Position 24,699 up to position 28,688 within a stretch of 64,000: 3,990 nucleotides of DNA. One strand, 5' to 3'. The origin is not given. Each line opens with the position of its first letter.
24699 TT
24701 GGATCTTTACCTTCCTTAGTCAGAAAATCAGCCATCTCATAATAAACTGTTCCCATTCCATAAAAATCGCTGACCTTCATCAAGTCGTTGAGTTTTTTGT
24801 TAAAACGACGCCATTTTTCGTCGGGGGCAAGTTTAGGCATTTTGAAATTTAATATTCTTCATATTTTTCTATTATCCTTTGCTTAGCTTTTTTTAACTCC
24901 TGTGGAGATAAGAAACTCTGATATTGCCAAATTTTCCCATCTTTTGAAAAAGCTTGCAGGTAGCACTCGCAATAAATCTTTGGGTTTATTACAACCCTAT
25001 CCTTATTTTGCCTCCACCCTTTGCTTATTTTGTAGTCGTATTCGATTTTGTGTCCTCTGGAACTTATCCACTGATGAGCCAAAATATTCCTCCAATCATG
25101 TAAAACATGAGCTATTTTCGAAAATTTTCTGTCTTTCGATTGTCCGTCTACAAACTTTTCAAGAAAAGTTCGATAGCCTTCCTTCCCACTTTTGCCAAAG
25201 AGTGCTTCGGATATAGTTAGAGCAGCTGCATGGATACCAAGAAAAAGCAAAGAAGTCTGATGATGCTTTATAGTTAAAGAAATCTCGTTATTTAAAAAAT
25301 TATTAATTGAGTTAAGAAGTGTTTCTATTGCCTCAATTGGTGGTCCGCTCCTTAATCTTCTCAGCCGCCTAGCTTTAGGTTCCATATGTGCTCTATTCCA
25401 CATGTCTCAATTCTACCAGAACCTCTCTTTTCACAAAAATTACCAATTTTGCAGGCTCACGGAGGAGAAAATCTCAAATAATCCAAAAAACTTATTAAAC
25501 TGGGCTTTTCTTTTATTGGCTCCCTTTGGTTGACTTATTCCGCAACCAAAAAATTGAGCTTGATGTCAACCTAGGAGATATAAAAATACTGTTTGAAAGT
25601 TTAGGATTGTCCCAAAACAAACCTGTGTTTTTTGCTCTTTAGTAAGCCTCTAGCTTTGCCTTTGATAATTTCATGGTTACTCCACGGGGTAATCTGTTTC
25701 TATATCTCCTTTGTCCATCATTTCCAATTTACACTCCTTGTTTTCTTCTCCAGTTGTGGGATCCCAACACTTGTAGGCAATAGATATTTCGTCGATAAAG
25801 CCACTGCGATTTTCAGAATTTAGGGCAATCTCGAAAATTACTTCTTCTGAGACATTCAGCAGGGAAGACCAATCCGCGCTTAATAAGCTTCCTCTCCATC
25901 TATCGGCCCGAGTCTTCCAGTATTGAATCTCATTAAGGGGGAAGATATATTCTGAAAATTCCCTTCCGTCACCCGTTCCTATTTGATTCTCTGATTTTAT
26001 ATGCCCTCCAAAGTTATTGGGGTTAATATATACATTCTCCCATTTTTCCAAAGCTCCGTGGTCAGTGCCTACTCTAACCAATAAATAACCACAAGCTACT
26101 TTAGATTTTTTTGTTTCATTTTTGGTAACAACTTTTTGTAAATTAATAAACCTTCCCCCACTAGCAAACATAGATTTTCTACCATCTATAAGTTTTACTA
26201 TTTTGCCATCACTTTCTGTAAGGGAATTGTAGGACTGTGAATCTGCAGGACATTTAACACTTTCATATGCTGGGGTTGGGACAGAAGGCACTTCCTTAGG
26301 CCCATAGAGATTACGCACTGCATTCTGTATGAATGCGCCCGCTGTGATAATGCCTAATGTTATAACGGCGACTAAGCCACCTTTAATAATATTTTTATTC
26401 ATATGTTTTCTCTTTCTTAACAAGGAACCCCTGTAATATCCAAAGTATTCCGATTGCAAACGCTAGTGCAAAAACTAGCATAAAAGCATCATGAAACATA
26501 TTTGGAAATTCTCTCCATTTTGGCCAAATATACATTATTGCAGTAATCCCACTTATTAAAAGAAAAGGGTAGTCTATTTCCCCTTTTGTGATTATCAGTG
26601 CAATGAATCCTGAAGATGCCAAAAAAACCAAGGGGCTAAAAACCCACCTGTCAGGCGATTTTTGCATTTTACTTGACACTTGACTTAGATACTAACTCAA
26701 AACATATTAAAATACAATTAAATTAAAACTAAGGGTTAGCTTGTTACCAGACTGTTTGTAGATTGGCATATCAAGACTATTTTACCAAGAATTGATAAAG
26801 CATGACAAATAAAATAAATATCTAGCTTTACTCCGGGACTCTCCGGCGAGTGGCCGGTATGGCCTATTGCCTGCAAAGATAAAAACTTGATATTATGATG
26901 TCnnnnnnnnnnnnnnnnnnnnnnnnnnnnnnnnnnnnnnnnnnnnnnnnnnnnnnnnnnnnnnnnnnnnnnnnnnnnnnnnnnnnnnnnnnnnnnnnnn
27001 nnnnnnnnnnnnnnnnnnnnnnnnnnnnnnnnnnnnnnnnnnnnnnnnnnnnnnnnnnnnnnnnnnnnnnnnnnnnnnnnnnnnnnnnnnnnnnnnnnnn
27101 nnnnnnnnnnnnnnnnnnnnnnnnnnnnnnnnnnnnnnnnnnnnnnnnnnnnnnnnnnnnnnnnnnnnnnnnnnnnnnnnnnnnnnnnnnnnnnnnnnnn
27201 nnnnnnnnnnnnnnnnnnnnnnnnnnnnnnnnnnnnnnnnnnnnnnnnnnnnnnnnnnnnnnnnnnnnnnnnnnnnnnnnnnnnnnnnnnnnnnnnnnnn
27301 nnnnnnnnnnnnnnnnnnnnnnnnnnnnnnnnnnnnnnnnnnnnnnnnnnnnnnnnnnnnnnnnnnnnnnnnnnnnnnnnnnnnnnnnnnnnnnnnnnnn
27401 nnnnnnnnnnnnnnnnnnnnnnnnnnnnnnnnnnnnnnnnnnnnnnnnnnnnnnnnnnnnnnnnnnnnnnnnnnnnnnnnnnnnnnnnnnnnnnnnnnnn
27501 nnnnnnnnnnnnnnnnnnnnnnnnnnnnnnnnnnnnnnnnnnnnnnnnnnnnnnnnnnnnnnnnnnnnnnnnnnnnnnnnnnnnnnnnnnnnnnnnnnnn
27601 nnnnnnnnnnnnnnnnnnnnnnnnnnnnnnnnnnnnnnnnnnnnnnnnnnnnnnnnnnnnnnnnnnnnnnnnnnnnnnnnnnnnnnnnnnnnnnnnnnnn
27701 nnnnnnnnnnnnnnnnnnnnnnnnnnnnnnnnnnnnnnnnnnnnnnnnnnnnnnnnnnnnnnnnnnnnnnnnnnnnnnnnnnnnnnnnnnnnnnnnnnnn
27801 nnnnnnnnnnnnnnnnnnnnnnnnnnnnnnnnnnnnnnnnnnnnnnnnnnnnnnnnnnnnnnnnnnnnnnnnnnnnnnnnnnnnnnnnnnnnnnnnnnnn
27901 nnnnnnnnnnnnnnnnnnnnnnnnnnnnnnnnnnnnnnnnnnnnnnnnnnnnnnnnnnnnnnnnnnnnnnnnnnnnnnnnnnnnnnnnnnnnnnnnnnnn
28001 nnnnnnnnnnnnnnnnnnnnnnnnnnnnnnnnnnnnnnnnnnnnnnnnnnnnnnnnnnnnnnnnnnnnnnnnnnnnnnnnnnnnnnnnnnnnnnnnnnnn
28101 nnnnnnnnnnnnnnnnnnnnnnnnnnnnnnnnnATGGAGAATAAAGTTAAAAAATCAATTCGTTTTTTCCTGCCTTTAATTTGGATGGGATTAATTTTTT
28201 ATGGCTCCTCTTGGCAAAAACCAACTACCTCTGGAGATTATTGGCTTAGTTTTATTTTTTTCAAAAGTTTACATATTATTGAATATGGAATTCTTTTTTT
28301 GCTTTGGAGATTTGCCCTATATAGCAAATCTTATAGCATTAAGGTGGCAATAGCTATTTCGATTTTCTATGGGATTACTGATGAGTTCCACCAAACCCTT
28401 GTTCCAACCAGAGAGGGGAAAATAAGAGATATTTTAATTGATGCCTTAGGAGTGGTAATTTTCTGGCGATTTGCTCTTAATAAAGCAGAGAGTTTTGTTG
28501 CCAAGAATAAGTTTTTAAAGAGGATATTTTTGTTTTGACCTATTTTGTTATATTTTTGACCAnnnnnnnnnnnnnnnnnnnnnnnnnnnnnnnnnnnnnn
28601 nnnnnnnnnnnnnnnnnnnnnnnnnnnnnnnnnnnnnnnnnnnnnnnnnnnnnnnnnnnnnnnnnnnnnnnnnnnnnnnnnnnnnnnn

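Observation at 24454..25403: Two-gene HEPN (Rx4H) plus Cys-rich partner module: candidate toxin/defence pair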

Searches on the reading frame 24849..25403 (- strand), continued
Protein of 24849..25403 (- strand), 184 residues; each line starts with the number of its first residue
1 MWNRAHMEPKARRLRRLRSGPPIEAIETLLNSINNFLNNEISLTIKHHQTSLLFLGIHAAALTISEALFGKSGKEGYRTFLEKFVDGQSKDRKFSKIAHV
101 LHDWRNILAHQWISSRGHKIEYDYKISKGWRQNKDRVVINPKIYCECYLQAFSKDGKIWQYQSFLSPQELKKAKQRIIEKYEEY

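Call 85: find_encoding_contigs(protein=P0065, flank=7000, max_places=2)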
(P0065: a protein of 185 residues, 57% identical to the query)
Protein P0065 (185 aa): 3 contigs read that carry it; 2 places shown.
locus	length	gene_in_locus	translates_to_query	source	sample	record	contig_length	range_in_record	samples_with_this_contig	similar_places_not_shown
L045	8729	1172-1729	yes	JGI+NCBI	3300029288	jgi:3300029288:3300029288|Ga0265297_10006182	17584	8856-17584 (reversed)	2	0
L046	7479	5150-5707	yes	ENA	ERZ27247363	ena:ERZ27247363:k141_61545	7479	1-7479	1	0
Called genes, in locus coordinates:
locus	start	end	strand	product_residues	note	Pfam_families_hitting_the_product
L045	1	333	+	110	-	?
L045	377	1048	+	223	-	-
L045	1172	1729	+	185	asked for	-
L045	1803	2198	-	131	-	PF21983:NikA-like, PF05713:MobC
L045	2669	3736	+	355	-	PF00589:Phage_integrase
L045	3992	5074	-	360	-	PF08843:AbiEii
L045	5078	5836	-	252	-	PF20217:DUF6577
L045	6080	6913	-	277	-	PF13676:TIR_2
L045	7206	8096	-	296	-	-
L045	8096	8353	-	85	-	-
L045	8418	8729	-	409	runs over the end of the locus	PF13847:Methyltransf_31 (faint), PF01555:N6_N4_Mtase, PF04471:Mrr_cat (weak)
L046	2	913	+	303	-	?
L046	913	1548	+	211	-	PF02463:SMC_N (faint), PF00005:ABC_tran, PF13304:AAA_21 (faint)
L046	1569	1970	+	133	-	PF10502:Peptidase_S26, PF00717:Peptidase_S24 (weak)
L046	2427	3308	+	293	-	PF02899:Phage_int_SAM_1, PF13495:Phage_int_SAM_4 (weak), PF00589:Phage_integrase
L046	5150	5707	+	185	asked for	-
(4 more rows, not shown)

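Call 86: find_encoding_contigs(protein=P0114, flank=7000, max_places=2)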
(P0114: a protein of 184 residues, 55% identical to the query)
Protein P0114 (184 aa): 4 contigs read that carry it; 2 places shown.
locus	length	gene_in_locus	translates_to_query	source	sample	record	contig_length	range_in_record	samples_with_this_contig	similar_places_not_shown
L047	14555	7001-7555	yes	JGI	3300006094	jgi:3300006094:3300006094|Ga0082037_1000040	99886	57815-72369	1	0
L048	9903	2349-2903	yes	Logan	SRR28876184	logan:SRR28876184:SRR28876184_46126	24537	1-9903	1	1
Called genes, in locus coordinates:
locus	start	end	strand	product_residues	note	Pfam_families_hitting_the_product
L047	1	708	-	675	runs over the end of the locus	PF00293:NUDIX (weak)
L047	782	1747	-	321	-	PF01636:APH, PF03881:Fructosamin_kin, PF01633:Choline_kinase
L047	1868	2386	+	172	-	PF00293:NUDIX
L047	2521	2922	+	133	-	PF11969:DcpS_C, PF01230:HIT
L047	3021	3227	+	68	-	-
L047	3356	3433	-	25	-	-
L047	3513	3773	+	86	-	-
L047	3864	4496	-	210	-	PF03575:Peptidase_S51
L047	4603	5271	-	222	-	PF00565:SNase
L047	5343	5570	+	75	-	-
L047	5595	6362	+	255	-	PF06044:DpnI, PF17726:DpnI_C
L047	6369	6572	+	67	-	PF27350:AF_1447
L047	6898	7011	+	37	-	-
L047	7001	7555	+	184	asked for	-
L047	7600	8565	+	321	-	-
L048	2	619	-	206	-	?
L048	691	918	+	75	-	-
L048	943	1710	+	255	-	PF06044:DpnI, PF17726:DpnI_C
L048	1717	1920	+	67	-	PF27350:AF_1447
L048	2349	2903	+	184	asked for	-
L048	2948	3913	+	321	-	-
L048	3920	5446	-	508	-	PF13365:Trypsin_2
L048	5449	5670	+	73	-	-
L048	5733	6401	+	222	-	PF00106:adh_short, PF08659:KR (weak), PF13561:adh_short_C2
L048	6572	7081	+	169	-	PF07931:CPT (faint)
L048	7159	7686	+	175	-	-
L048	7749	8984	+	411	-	PF13742:tRNA_anti_2, PF01336:tRNA_anti-codon (weak), PF02601:Exonuc_VII_L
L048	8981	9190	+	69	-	PF02609:Exonuc_VII_S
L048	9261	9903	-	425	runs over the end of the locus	PF00079:Serpin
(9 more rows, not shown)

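Call 88: search_protein_families(library=padloc, alignment_id=A2, max_evalue=1)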
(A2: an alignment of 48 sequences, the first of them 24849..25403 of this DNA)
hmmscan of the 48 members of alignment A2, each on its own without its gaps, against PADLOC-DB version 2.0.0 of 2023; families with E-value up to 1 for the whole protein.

A. member 1, window:24849-25403:- (184 aa): 0 families

B. families by the number of members that match (of 48 scanned): 7 families
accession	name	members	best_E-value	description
PDLC03836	DzbB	2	0.038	-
PDLC01826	CARF2--CARF_HEPN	1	7.6e-05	-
PDLC01683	Cas13c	1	0.00026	Cas13c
PDLC02249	AbiEi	1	0.0076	AbiEi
PDLC02260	AbiEi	1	0.012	AbiEi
PDLC03447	REase_II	1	0.023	Type II restriction enzyme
PDLC03871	LmuC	1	0.053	-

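Call 89: search_dna_similar(query=window:24849-25403:-, collection=plasmids, mode=protein, max_evalue=0.01, max_rows=10)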
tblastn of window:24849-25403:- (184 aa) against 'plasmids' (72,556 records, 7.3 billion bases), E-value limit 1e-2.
No match.

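Call 90: search_dna_similar(query=window:24849-25403:-, collection=phages, mode=protein, max_evalue=0.01, max_rows=10)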
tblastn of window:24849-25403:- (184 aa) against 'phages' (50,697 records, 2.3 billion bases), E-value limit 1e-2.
No match.

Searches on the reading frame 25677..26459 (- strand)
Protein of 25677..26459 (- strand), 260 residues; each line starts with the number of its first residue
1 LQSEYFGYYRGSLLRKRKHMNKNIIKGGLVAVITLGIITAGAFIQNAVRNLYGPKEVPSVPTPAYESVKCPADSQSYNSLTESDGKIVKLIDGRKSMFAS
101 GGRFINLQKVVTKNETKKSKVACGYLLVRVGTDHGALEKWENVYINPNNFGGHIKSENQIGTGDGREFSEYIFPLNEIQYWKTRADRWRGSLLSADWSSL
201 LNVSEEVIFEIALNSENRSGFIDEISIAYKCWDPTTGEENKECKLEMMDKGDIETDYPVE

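Call 3: search_protein_families(library=pfam, proteins=[window:25677-26459:-], max_evalue=1)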
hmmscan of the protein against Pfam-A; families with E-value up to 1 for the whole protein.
window:25677-26459:- (260 aa): 0 families

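Call 4: search_protein_families(library=padloc, proteins=[window:25677-26459:-], max_evalue=1)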
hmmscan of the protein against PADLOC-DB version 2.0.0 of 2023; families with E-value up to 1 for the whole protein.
window:25677-26459:- (260 aa): 0 families

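Call 5: search_protein_families(library=ncbifam, proteins=[window:25677-26459:-], max_evalue=1)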
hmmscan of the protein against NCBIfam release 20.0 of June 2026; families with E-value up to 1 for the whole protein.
window:25677-26459:- (260 aa): 0 families

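Call 6: search_protein_families(library=phrogs, proteins=[window:25677-26459:-], max_evalue=1)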
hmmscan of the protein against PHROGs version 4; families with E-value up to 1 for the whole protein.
window:25677-26459:- (260 aa): 1 family
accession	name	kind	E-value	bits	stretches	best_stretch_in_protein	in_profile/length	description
phrog_12671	-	other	0.074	13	1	30-82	8-60/248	peptidase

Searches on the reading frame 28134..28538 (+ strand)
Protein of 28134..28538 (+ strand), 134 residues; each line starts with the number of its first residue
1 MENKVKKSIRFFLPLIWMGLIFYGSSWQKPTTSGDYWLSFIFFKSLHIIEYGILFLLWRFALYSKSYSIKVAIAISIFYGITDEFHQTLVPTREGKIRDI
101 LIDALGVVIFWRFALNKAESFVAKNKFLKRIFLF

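Call 82: search_protein_families(library=pfam, proteins=[window:28134-28538:+], max_evalue=0.001)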
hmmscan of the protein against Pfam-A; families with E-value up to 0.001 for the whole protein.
window:28134-28538:+ (134 aa): 1 family
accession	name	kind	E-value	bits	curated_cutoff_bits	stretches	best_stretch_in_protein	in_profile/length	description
PF04892.17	VanZ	-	1.6e-12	48.6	30.1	1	13-111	4-119/126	VanZ like family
